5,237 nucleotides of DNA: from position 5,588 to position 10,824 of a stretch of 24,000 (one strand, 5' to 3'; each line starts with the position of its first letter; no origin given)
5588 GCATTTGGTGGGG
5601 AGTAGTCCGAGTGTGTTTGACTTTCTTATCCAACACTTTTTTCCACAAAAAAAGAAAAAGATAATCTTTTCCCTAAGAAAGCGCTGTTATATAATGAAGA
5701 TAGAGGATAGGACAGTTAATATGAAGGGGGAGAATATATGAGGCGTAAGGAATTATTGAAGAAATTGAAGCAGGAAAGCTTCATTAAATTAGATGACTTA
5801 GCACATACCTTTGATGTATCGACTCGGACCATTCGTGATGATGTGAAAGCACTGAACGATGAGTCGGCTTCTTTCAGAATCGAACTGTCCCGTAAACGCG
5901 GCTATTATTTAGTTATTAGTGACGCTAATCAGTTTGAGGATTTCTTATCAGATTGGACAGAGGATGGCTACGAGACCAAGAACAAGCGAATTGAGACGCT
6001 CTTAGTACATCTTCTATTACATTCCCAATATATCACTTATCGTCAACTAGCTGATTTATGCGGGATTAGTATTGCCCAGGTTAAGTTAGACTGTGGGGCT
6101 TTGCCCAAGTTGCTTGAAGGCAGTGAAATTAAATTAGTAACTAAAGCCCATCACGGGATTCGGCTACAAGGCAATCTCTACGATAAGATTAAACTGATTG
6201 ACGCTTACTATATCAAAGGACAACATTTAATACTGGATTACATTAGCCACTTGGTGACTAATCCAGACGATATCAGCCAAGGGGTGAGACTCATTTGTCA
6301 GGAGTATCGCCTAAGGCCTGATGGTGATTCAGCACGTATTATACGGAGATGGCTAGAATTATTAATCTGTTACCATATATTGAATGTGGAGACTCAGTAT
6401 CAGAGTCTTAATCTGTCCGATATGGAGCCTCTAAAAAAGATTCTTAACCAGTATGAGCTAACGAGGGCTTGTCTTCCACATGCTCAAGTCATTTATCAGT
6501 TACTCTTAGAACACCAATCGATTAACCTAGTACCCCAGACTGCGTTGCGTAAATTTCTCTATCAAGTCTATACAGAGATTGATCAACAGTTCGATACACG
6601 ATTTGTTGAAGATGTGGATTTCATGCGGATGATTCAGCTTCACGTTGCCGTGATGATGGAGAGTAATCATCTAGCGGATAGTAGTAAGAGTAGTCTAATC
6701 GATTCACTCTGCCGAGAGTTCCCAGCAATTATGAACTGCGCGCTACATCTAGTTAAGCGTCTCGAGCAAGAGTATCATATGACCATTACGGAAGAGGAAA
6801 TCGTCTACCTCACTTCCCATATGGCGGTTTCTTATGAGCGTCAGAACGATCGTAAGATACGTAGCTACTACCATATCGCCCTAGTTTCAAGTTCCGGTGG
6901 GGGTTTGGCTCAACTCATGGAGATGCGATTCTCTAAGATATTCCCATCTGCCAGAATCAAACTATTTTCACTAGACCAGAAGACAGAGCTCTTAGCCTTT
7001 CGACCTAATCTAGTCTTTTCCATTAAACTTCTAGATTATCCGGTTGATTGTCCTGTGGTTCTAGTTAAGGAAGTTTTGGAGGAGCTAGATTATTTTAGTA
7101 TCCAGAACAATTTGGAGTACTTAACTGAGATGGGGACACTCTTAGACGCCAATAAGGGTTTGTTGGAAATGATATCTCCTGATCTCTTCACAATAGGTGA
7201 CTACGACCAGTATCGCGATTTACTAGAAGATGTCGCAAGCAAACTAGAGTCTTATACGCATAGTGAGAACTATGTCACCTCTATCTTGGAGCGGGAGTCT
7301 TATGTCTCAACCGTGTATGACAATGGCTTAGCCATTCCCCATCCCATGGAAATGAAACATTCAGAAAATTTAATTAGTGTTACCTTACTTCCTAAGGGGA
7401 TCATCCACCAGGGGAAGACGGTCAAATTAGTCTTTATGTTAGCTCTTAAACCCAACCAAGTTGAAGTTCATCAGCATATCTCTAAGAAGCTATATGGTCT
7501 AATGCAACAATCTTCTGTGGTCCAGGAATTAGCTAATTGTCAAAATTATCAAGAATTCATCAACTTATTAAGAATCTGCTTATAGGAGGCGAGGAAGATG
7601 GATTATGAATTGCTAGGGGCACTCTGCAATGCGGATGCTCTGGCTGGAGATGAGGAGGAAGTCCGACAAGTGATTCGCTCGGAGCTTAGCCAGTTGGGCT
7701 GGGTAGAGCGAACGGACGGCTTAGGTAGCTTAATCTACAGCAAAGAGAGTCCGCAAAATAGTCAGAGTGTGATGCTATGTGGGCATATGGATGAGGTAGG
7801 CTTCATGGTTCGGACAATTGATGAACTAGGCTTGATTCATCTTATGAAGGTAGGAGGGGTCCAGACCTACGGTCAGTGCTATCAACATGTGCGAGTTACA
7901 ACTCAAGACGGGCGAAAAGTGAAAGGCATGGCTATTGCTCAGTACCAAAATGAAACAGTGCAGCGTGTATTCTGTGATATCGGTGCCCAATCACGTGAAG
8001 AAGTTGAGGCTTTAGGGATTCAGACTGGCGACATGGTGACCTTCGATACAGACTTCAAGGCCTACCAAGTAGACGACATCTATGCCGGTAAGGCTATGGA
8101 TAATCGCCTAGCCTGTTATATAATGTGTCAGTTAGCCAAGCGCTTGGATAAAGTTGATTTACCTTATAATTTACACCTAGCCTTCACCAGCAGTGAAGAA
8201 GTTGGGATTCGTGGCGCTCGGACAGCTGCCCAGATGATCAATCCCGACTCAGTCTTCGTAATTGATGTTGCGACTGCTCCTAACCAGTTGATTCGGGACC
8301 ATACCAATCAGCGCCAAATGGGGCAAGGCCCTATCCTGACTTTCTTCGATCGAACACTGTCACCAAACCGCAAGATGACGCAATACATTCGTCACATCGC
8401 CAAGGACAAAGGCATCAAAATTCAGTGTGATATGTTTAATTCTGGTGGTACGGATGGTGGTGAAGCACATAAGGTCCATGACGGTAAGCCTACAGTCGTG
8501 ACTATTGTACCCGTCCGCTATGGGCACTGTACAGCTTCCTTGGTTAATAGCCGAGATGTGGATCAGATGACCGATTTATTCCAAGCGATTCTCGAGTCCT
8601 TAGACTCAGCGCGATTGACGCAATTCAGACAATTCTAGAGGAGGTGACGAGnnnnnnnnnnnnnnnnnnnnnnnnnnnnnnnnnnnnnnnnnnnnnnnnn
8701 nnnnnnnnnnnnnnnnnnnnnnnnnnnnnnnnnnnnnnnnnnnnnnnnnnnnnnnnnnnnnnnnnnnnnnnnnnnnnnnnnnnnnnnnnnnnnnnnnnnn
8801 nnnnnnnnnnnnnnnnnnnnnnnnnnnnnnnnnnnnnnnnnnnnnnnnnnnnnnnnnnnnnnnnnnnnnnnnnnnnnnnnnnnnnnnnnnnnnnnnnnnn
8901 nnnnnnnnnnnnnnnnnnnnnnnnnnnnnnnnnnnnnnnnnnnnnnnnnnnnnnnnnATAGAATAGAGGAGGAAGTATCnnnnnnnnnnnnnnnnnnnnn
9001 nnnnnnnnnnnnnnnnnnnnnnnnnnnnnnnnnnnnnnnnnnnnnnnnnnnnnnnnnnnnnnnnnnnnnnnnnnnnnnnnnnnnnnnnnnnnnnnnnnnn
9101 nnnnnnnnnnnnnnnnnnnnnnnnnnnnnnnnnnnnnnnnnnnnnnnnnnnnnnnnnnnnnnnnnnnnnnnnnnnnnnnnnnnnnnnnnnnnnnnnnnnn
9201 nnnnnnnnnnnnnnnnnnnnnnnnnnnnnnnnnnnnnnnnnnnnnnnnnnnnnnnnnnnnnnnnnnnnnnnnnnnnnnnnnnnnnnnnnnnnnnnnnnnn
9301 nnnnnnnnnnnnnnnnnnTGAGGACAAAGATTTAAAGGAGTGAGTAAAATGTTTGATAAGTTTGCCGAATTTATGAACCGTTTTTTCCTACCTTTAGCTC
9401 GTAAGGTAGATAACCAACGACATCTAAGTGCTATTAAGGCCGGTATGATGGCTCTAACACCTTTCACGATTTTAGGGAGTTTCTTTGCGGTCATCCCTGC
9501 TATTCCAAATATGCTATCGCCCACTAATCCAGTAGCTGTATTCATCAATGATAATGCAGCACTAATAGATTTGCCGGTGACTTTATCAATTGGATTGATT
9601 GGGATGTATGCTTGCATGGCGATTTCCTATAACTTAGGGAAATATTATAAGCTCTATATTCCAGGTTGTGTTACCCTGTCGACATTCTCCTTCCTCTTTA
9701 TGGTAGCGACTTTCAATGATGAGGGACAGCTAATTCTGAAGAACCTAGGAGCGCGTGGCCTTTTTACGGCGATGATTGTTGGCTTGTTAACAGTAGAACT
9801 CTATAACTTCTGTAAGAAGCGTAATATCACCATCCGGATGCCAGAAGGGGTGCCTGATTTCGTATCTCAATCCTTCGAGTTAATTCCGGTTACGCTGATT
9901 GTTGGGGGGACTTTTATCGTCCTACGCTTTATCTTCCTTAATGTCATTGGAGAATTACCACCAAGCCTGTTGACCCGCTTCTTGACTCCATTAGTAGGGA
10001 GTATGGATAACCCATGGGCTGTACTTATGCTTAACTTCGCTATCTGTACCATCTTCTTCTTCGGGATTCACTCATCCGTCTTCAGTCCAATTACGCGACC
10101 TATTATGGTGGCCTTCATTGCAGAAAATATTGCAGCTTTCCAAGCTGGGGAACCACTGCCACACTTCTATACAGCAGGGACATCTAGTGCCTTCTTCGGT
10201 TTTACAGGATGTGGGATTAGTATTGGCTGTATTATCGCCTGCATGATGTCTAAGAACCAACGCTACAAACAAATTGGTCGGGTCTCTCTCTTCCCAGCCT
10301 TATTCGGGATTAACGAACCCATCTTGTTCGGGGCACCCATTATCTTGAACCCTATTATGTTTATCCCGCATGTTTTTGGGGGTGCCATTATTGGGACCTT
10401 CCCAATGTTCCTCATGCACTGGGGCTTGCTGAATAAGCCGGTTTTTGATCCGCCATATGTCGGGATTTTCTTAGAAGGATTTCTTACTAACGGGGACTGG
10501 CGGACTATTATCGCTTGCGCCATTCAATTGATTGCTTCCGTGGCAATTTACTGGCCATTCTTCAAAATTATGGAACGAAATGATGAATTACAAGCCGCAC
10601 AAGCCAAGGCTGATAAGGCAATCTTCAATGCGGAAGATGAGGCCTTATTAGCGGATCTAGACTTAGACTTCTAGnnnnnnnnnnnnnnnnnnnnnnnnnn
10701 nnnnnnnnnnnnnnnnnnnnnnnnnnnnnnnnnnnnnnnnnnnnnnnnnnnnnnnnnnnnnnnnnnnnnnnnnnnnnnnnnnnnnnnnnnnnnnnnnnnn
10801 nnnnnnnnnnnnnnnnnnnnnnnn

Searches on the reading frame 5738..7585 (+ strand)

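Call 31: search_protein_families(library=phrogs, proteins=[window:5738-7585:+], max_evalue=0.00001)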
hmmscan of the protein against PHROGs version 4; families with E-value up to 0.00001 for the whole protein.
window:5738-7585:+ (615 aa): 0 families

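Call 32: search_protein_families(library=pfam, proteins=[window:5738-7585:+], max_evalue=0.00001)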
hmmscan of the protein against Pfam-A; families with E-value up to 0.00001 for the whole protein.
window:5738-7585:+ (615 aa): 5 families
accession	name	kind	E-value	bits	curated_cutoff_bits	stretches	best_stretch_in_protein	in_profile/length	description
PF00359.27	PTS_EIIA_2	-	2.8e-20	73.2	27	1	493-611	18-141/144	Phosphoenolpyruvate-dependent sugar phosphotransferase system, EIIA 2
PF08279.18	HTH_11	-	5.2e-12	45.9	25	1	2-56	1-54/55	HTH domain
PF00874.25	PRD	-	3.7e-10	40.4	23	1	276-362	2-87/90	PRD domain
PF08220.18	HTH_DeoR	-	5.7e-07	29.6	21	1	2-41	1-40/57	DeoR-like helix-turn-helix domain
PF05043.19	Mga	-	2.5e-06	28.4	21.1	0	83-146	15-75/87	Mga helix-turn-helix domain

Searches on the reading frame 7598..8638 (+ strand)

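Call 31: search_protein_families(library=phrogs, proteins=[window:7598-8638:+], max_evalue=0.00001)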
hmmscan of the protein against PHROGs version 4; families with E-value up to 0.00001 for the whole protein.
window:7598-8638:+ (346 aa): 0 families

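Call 32: search_protein_families(library=pfam, proteins=[window:7598-8638:+], max_evalue=0.00001)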
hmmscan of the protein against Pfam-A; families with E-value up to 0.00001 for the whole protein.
window:7598-8638:+ (346 aa): 3 families
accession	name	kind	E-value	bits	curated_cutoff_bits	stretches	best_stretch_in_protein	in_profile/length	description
PF05343.19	Peptidase_M42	-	6e-75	252.4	23.2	1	43-327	1-292/292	M42 glutamyl aminopeptidase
PF04389.22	Peptidase_M28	-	1.7e-07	31.6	21.3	0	166-288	30-142/193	Peptidase family M28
PF01546.33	Peptidase_M20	-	2.5e-06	28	24.6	1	152-333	18-205/206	Peptidase family M20/M25/M40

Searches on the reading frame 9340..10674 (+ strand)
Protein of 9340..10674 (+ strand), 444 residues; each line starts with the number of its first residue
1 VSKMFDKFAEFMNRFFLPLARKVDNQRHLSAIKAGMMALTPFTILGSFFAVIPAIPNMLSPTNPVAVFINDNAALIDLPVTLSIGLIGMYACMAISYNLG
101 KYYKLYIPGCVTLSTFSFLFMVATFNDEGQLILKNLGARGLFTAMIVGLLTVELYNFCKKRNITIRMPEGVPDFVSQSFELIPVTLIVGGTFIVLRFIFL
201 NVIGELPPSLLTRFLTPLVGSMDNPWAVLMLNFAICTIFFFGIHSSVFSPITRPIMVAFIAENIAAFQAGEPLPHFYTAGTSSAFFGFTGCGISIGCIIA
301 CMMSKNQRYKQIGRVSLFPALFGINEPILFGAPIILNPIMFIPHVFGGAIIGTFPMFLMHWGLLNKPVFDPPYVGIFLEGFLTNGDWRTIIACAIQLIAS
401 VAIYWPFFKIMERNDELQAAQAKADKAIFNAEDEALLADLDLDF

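Call 31: search_protein_families(library=phrogs, proteins=[window:9340-10674:+], max_evalue=0.00001)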
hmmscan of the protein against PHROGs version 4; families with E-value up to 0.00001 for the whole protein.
window:9340-10674:+ (444 aa): 0 families

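Call 32: search_protein_families(library=pfam, proteins=[window:9340-10674:+], max_evalue=0.00001)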
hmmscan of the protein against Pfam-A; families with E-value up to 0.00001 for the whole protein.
window:9340-10674:+ (444 aa): 1 family
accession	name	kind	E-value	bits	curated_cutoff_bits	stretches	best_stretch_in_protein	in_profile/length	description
PF02378.23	PTS_EIIC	-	1.4e-43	149.7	30.7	1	34-348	2-319/319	Phosphotransferase system, EIIC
